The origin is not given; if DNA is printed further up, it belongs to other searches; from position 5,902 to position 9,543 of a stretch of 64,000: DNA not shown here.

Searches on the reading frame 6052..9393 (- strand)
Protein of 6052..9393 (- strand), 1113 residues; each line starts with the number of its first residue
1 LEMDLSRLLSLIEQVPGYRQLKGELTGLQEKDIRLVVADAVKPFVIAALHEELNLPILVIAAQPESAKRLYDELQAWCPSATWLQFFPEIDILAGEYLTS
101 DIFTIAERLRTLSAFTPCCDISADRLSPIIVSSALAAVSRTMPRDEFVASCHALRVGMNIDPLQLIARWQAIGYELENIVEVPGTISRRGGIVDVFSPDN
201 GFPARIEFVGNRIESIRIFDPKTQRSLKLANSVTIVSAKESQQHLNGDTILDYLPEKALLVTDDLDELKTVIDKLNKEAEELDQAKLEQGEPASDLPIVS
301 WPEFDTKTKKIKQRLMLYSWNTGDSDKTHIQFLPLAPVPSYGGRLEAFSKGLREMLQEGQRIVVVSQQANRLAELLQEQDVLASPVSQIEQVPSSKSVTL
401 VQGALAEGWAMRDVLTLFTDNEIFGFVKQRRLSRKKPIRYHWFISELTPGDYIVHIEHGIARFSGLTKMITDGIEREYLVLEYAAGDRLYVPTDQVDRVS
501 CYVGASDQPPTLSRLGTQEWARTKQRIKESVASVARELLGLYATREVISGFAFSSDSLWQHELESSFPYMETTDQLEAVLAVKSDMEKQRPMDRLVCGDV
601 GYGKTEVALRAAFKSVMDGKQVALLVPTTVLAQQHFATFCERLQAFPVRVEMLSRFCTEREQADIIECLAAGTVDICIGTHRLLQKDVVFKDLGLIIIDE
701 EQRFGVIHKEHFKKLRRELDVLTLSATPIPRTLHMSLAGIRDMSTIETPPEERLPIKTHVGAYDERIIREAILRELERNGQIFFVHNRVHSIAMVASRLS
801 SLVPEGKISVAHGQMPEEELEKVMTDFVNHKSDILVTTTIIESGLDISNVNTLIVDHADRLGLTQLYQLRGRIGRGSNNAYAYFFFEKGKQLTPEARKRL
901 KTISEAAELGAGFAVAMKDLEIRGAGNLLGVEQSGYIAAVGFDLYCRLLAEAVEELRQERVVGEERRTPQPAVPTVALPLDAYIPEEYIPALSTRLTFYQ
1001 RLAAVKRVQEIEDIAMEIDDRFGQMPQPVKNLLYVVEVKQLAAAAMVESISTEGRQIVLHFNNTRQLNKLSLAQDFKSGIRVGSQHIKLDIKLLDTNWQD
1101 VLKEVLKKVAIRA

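Call 67: search_protein_families(library=pfam, proteins=[window:6052-9393:-], max_evalue=0.00001)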
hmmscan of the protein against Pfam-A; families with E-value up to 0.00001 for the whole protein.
window:6052-9393:- (1113 aa): 6 families
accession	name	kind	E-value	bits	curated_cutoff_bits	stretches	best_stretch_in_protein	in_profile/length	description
PF03461.20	TRCF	-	4.8e-26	91.4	25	1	978-1068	1-91/95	TRCF domain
PF00270.35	DEAD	-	7.6e-26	91.3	26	1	575-733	4-164/167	DEAD/DEAH box helicase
PF02559.22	CarD_TRCF_RID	-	1.6e-20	73.4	23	1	447-503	1-57/57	CarD-like/TRCF RID domain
PF00271.37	Helicase_C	-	9.4e-20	71.4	23.5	1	772-875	10-108/110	Helicase conserved C-terminal domain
PF17757.6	UvrB_inter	-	4.7e-18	65.5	22.9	1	154-240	3-90/91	UvrB interaction domain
PF22590.2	Cas3-like_C_2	-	3.4e-06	27.7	27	0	780-876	3-104/106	CRISPR-associated nuclease/helicase Cas3, C-terminal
